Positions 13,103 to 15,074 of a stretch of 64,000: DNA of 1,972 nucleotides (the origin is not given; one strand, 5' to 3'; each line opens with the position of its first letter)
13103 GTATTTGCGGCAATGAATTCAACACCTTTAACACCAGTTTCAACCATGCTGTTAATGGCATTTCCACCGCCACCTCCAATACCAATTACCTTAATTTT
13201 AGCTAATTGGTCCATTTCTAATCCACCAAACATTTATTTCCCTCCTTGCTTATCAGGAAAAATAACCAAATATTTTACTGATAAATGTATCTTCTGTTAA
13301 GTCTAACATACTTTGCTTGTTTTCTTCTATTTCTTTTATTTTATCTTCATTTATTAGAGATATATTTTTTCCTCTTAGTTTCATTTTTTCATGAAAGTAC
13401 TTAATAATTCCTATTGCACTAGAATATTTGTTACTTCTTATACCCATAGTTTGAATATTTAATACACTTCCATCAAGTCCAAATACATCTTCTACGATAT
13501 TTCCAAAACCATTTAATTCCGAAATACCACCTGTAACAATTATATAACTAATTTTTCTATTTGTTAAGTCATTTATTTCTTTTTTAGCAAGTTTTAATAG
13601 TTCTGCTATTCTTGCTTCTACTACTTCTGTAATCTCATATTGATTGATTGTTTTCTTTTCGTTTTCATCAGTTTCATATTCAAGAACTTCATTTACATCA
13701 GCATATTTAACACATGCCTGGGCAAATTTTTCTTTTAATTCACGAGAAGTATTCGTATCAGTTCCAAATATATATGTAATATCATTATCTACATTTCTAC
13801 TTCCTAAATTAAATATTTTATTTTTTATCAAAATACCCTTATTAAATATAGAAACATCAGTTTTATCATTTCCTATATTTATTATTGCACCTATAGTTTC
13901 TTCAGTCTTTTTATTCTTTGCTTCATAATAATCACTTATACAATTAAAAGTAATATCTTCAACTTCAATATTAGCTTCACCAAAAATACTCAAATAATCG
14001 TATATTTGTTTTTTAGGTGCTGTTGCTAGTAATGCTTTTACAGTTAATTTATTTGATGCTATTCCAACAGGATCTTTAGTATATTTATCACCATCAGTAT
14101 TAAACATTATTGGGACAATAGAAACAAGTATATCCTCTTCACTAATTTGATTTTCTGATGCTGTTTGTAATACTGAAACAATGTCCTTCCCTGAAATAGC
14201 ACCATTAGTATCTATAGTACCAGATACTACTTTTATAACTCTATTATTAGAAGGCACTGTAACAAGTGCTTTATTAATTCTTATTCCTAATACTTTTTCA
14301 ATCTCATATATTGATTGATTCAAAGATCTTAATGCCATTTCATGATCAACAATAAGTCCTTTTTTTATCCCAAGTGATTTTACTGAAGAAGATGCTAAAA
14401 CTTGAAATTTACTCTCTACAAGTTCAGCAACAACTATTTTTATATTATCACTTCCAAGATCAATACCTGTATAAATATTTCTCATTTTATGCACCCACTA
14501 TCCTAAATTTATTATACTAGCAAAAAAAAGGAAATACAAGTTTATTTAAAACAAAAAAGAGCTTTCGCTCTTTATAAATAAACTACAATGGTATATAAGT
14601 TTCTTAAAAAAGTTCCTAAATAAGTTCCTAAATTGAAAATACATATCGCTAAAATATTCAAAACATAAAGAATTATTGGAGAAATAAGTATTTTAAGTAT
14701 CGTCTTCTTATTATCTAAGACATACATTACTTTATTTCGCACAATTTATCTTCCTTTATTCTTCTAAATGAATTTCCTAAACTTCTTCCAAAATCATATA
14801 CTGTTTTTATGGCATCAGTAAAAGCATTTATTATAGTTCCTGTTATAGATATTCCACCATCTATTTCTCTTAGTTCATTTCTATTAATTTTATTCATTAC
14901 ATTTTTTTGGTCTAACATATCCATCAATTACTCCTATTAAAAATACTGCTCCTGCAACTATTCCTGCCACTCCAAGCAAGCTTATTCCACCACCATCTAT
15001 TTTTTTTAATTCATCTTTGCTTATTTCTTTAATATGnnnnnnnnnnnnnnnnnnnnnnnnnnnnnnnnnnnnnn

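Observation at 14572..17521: Compact two-peptide double-glycine bacteriocin-like operon inserted between ftsA and the tRNA-Gly/Cys pair; two of its five genes are missing from the ORF track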

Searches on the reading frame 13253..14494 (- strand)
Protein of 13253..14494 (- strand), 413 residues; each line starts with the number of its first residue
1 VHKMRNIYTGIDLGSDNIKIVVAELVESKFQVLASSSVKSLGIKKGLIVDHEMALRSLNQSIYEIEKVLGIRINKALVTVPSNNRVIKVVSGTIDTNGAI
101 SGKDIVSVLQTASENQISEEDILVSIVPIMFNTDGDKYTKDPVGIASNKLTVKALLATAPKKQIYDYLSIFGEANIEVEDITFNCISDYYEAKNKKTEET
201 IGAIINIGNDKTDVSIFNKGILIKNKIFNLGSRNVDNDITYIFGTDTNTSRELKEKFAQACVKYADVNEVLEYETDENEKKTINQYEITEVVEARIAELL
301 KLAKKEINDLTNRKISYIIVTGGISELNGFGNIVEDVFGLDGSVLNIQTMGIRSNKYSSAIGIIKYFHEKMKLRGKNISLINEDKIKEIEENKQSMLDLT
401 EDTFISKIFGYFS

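Call 12: find_related_loci(query=window:13253-14494:-, collection=genome_contigs, flank=8000)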
Query window:13253-14494:- (413 aa) in genome_contigs; peptide patterns used: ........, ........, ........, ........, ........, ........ (x = any residue, [..] = any of these).
41 stretches matched a pattern; 5 encode a relative of the query (tblastn E <= 1e-3); 5 distinct loci.
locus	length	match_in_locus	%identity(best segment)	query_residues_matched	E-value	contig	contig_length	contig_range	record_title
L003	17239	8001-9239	77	1-413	0e+0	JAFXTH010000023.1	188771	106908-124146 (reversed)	MAG: Bacilli bacterium isolate RGIG6726 Sheep_Rumen-2__c1557089, whole genome shotgun sequence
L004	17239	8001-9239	76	1-413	0e+0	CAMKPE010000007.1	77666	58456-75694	MAG: uncultured Clostridium sp. isolate SRR12081297_bin.2_metaWRAP_v1.3_MAG genome assembly, contig: ERZ12289777.329, wh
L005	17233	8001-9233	61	4-413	3e-168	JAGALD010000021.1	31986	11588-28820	MAG: Bacilli bacterium isolate RGIG8542 Water_deer_Cecum-2__c59923, whole genome shotgun sequence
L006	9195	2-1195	62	17-413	2e-158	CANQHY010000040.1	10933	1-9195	MAG: uncultured Bacilli bacterium isolate Lapin-027__bin75 genome assembly, contig: Lapin-027__NODE_6053_length_10933_co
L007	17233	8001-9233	74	3-413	0e+0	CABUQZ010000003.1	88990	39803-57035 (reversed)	MAG TPA_asm: uncultured Clostridium sp. isolate MGYG-HGUT-04303 genome assembly, contig: GUT_GENOME265610_3, whole genom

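Call 78: search_protein_families(library=pfam, max_evalue=0.001, proteins=[L005:3488-5185:+, L005:5624-7792:+])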
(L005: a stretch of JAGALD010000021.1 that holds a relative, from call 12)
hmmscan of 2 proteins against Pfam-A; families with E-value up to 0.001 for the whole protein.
L005:3488-5185:+ (565 aa): 3 families
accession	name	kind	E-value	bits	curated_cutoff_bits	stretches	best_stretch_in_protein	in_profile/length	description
PF00239.26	Resolvase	-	4.6e-31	108.3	23.3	1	38-185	2-144/145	Resolvase, N terminal domain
PF07508.19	Recombinase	-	8.2e-20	71.4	21.1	1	208-315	1-101/102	Recombinase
PF13408.12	Zn_ribbon_recom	-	9e-10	39.2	25.3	1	336-397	2-55/58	Recombinase zinc beta ribbon domain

L005:5624-7792:+ (722 aa): 2 families
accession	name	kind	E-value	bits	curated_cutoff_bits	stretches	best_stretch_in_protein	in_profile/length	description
PF03382.20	DUF285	-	2.9e-59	198.5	25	4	509-627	13-115/120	Mycoplasma protein of unknown function, DUF285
PF07963.17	N_methyl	-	9.2e-06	25.5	21.2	1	20-45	2-27/27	Prokaryotic N-terminal methylation motif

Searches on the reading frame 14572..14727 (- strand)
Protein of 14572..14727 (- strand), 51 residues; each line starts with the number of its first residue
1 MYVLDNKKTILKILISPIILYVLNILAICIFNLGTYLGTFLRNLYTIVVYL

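Call 6: search_protein_families(library=pfam, max_evalue=1, proteins=[window:14572-14727:-])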
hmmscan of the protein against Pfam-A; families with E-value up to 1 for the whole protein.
window:14572-14727:- (51 aa): 2 families
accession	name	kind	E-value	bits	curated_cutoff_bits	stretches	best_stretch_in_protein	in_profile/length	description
PF03303.18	WTF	-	0.01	16.1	25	1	7-34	84-111/224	WTF protein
PF17870.6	Insulin_TMD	-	0.038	14.5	33.4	1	2-26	4-30/47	Insulin receptor trans-membrane segment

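Call 7: search_protein_families(library=ncbifam, max_evalue=1, proteins=[window:14572-14727:-])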
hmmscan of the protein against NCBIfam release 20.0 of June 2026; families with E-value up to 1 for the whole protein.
window:14572-14727:- (51 aa): 1 family
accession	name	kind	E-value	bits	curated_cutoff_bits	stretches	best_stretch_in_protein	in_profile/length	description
NF007250.0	PRK09697.1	equivalog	0.17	11.8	180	1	16-47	25-57/139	putative general secretion pathway protein GspB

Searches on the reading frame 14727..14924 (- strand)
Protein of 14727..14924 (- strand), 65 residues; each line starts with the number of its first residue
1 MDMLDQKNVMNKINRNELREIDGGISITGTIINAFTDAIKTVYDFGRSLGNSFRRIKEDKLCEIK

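Call 6: search_protein_families(library=pfam, max_evalue=1, proteins=[window:14727-14924:-])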
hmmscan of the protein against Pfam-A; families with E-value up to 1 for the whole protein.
window:14727-14924:- (65 aa): 1 family
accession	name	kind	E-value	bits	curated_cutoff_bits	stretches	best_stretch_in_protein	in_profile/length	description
PF10439.15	Bacteriocin_IIc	-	0.24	11.9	27.1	1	11-33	5-27/59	Bacteriocin class II with double-glycine leader peptide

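Call 7: search_protein_families(library=ncbifam, max_evalue=1, proteins=[window:14727-14924:-])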
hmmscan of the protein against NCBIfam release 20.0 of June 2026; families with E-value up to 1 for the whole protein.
window:14727-14924:- (65 aa): 2 families
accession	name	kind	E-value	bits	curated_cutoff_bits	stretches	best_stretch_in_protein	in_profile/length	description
NF038034.1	lactGbeta_entB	subfamily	0.066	13.4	37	1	15-47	3-30/38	lactococcin G-beta/enterocin 1071B family bacteriocin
NF047798.1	leader_Chryseo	domain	0.068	13.4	23.5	1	12-24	6-18/18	bacteriocin-like protein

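Call 30: find_homologous_proteins(query=window:14727-14924:-, max_evalue=0.1)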
Query window:14727-14924:- (65 aa): 44 proteins with E <= 0.1 among 45 candidates.
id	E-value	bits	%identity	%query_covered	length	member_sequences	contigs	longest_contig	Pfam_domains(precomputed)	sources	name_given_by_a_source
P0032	6.3e-35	135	100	100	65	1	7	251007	-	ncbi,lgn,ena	-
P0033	8.9e-29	115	85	100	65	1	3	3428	-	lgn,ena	-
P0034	1.2e-28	115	82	100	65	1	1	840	-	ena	-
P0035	2.7e-28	114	82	100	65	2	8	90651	-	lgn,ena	-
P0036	1.2e-27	112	78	100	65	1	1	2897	-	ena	-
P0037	2.2e-27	111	80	98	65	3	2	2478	-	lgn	-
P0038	2.4e-27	111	77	100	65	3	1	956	-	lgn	-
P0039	2.6e-27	111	78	100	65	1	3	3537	-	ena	-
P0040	3.0e-27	110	78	100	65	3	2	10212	-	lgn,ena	-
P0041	8.3e-27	109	74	100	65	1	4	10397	-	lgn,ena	-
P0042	1.3e-26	108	77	98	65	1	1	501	-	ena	-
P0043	1.3e-26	108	75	100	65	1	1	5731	-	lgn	-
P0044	1.4e-26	108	78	98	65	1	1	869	-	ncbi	-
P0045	1.5e-26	108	77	100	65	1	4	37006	-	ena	-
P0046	3.5e-26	107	78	100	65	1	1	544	-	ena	-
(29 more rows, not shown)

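Call 52: search_protein_representatives(alignment_id=A2)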
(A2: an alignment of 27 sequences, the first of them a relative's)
Query: 27 sequences, 65 profile positions. Proteins with E-value up to 0.001 (for the whole library): 366; up to 1e-10: 66; up to 1e-30: 0. The best 150 are listed.
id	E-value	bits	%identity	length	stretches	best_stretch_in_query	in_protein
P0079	2.7e-26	107.1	-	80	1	1-61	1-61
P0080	6.5e-19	83.4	-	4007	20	13-33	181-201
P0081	1.0e-18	82.8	-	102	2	12-64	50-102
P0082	1.1e-18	82.7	-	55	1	10-63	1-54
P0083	3.2e-18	81.2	-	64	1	1-64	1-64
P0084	3.7e-17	77.8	-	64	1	1-64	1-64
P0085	2.6e-16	75.1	-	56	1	10-65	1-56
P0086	6.0e-16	73.9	-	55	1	10-64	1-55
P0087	7.2e-16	73.7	-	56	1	10-64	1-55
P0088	1.2e-15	73.0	-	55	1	10-63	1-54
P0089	6.0e-15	70.8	-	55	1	10-63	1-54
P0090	7.0e-15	70.5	-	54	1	12-63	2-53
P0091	9.4e-15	70.1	-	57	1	10-63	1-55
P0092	1.0e-14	70.0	-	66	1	1-65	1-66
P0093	1.2e-14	69.8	-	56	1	10-64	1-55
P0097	3.1e-14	68.5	-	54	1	10-64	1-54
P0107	7.3e-13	64.1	-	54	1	13-64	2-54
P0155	1.8e-10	56.4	-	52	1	13-63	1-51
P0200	3.8e-09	52.2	-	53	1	13-63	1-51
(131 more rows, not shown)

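Call 54: search_protein_families(library=ncbifam, max_evalue=0.1, proteins=[P0082, P0085, P0086, P0088, P0090, P0097, P0107, P0155, P0200, P0081])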
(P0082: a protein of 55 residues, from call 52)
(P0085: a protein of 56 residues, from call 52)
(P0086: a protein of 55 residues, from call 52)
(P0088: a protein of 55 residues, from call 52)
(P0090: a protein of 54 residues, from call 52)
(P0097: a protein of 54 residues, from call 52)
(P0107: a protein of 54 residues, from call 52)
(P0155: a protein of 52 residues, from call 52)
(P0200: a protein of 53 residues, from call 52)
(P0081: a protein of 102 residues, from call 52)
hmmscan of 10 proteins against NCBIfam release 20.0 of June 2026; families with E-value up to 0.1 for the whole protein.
P0082 (55 aa): 2 families
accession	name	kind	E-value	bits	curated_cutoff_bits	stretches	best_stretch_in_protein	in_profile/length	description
TIGR03949.1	bact_IIb_cerein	subfamily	0.00058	19.6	21.5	1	2-23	2-23/45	class IIb bacteriocin, lactobin A/cerein 7B family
TIGR01847.1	bacteriocin_sig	domain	0.0053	17.3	15.7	1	1-15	1-15/15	bacteriocin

P0085 (56 aa): 1 family
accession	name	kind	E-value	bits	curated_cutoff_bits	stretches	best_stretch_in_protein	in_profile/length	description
TIGR01847.1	bacteriocin_sig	domain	0.017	15.7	15.7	1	1-15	1-15/15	bacteriocin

P0086 (55 aa): 0 families

P0088 (55 aa): 2 families
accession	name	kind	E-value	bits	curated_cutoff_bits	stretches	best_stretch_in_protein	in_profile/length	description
TIGR01847.1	bacteriocin_sig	domain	0.011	16.3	15.7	1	1-15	1-15/15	bacteriocin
TIGR03949.1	bact_IIb_cerein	subfamily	0.018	14.9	21.5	1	2-16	2-16/45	class IIb bacteriocin, lactobin A/cerein 7B family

P0090 (54 aa): 0 families

P0097 (54 aa): 4 families
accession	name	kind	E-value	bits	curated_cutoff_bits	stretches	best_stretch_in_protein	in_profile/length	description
NF038034.1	lactGbeta_entB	subfamily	0.0035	17.5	37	1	4-17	1-14/38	lactococcin G-beta/enterocin 1071B family bacteriocin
TIGR03949.1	bact_IIb_cerein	subfamily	0.0035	17.1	21.5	1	2-29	2-29/45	class IIb bacteriocin, lactobin A/cerein 7B family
NF038035.1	lactGalph_entA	subfamily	0.067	13.3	37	0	4-18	1-16/35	lactococcin G-alpha/enterocin 1071A family bacteriocin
TIGR01847.1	bacteriocin_sig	domain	0.079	13.7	15.7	0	1-15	1-15/15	bacteriocin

P0107 (54 aa): 1 family
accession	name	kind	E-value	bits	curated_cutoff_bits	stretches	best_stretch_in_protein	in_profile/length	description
NF038034.1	lactGbeta_entB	subfamily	0.07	13.4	37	0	2-16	1-15/38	lactococcin G-beta/enterocin 1071B family bacteriocin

P0155 (52 aa): 4 families
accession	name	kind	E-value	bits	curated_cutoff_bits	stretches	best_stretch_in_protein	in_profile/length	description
TIGR03949.1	bact_IIb_cerein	subfamily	0.016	15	21.5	1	1-34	4-40/45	class IIb bacteriocin, lactobin A/cerein 7B family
TIGR01847.1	bacteriocin_sig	domain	0.062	14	15.7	0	1-12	4-15/15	bacteriocin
NF011069.0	PRK14499.1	equivalog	0.064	12.4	457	1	12-41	107-136/308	cyclic pyranopterin monophosphate synthase MoaC/MOSC-domain-containing protein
NF038034.1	lactGbeta_entB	subfamily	0.081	13.2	37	0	3-35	3-30/38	lactococcin G-beta/enterocin 1071B family bacteriocin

P0200 (53 aa): 0 families

P0081 (102 aa): 9 families
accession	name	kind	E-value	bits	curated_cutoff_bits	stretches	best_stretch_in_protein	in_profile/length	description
TIGR03949.1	bact_IIb_cerein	subfamily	4.7e-06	26.3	21.5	1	2-38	2-41/45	class IIb bacteriocin, lactobin A/cerein 7B family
NF038034.1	lactGbeta_entB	subfamily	0.0001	22.4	37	1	54-88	4-33/38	lactococcin G-beta/enterocin 1071B family bacteriocin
NF045747.1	MPN313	equivalog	0.012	16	100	1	1-54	1-55/87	MPN313 family protein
TIGR01847.1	bacteriocin_sig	domain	0.013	16.1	15.7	0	49-62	2-15/15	bacteriocin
NF038035.1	lactGalph_entA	subfamily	0.027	14.6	37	0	6-23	3-20/35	lactococcin G-alpha/enterocin 1071A family bacteriocin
NF033214.1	ComC_Streptocco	equivalog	0.041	13.5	50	0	54-62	16-24/41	competence-stimulating peptide ComC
NF033383.2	induct_EntF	subfamily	0.043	14.1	35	0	49-65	3-19/40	EntF family bacteriocin induction factor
NF038009.1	TatB_1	subfamily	0.072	13.3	100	0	2-33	12-42/70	twin-arginine translocation system-associated protein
NF000539.0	plantaricin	subfamily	0.087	13.3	29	0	1-19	21-40/69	plantaricin C family lantibiotic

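Call 55: search_protein_families(library=pfam, max_evalue=0.1, proteins=[P0082, P0085, P0086, P0088, P0090, P0097, P0107, P0155, P0200, P0081])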
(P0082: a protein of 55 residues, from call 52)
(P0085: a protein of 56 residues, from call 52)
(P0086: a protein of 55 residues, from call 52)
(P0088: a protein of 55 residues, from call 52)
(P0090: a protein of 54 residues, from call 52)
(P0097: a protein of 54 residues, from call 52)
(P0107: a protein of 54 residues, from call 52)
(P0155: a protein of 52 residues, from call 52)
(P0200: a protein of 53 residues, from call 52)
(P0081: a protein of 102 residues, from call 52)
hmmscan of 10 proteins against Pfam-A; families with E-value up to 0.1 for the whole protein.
P0082 (55 aa): 1 family
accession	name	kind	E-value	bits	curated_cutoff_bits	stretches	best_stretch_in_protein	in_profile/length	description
PF10439.15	Bacteriocin_IIc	-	0.0084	16.5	27.1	1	1-24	4-27/59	Bacteriocin class II with double-glycine leader peptide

P0085 (56 aa): 3 families
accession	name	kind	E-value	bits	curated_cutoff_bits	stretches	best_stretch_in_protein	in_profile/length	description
PF04604.19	L_biotic_typeA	-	0.02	15.2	21.7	1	2-21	13-30/50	Type-A lantibiotic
PF03047.20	ComC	-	0.033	14.4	20.4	1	2-15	11-24/31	COMC family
PF10439.15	Bacteriocin_IIc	-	0.058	13.8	27.1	1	1-27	4-19/59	Bacteriocin class II with double-glycine leader peptide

P0086 (55 aa): 0 families

P0088 (55 aa): 1 family
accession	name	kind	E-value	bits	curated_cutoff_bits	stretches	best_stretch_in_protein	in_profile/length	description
PF10439.15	Bacteriocin_IIc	-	0.016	15.6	27.1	1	1-21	4-19/59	Bacteriocin class II with double-glycine leader peptide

P0090 (54 aa): 0 families

P0097 (54 aa): 1 family
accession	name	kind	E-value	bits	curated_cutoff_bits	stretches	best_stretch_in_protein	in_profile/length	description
PF10439.15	Bacteriocin_IIc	-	0.007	16.8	27.1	1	2-38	5-41/59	Bacteriocin class II with double-glycine leader peptide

P0107 (54 aa): 0 families

P0155 (52 aa): 1 family
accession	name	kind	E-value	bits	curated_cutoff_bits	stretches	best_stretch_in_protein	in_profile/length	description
PF01967.27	MoaC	-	0.092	13.2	27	1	10-41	92-123/136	MoaC family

P0200 (53 aa): 1 family
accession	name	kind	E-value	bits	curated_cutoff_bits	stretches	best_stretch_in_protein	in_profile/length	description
PF10439.15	Bacteriocin_IIc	-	0.0051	17.2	27.1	1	1-27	7-33/59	Bacteriocin class II with double-glycine leader peptide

P0081 (102 aa): 2 families
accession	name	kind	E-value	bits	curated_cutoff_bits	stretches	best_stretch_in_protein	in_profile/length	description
PF10439.15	Bacteriocin_IIc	-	0.013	15.9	27.1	0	51-73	7-32/59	Bacteriocin class II with double-glycine leader peptide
PF13858.11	DUF4199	-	0.1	13.5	32.3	0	10-38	55-83/165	Protein of unknown function (DUF4199)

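Call 56: find_encoding_contigs(protein=P0088, flank=4000, max_places=3)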
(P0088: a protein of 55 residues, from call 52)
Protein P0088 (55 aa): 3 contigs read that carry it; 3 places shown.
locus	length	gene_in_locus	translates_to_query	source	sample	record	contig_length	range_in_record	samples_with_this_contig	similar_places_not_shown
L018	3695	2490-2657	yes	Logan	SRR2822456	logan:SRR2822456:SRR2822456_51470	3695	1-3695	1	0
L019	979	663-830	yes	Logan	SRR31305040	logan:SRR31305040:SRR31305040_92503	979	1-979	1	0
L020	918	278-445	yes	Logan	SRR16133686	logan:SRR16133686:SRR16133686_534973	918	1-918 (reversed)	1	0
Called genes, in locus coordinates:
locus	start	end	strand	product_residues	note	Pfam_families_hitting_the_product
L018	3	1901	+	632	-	?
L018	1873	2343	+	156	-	-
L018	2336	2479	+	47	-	-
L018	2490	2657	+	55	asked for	-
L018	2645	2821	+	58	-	-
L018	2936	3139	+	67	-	PF01165:Ribosomal_S21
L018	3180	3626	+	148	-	PF09424:YqeY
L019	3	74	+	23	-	?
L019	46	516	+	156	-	-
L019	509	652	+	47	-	-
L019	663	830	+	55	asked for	-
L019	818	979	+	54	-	?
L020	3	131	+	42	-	?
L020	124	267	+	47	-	-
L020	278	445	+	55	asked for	-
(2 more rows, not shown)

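Call 58: find_encoding_contigs(protein=P0086, flank=5000, max_places=3)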
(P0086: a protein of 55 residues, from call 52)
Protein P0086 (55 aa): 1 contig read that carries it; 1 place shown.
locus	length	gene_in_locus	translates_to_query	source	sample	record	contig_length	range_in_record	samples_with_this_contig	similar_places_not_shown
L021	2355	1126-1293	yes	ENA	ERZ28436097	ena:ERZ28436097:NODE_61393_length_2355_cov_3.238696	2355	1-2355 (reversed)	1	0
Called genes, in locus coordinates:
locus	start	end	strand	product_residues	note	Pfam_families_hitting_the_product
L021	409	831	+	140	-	PF00005:ABC_tran (weak)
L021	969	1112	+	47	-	-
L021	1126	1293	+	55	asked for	-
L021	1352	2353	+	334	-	?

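Call 59: find_encoding_contigs(protein=P0200, flank=5000, max_places=3)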
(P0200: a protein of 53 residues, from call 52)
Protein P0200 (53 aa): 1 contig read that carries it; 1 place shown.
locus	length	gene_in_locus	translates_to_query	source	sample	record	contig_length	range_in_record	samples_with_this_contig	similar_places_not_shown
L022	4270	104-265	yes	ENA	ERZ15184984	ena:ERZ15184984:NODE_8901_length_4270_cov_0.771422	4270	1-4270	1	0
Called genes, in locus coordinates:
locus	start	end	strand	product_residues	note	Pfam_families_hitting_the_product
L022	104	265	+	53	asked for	-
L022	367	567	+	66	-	PF01165:Ribosomal_S21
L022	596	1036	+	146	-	PF09424:YqeY, PF02637:GatB_Yqey (weak)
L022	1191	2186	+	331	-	PF00318:Ribosomal_S2, PF07498:Rho_N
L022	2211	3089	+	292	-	PF25025:EF-Ts_N (weak), PF00889:EF_TS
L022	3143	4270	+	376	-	?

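Call 72: search_dna_similar(query=window:14730-14897:-, collection=plasmids, mode=protein, max_evalue=0.01, max_rows=10)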
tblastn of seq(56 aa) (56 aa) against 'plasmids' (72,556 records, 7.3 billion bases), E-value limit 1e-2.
No match.

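Call 76: predict_structure(alignment_id=A2)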
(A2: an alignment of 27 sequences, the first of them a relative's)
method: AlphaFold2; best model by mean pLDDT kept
length: 65 residues; sequences in the alignment: 27
mean_pLDDT: 60.9   pTM: 0.29
mean pLDDT of the five models: 60.9, 60.0, 59.5, 59.1, 58.8
residues with pLDDT >= 90: 0; 70-90: 18; 50-70: 39; < 50: 8
segments of 3 or more residues with pLDDT < 50: 22-24, 63-65
pLDDT, mean of each block of 10 residues (from residue 1): 54 52 53 76 76 60 48
secondary structure, 60 per line:
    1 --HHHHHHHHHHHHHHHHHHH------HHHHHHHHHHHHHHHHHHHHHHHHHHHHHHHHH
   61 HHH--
elements in order: H3-21 H28-63

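Call 78: search_protein_families(library=pfam, max_evalue=0.001, proteins=[L018:1873-2343:+])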
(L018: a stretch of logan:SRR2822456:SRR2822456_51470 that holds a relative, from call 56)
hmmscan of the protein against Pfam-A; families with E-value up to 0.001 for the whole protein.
L018:1873-2343:+ (156 aa): 0 families
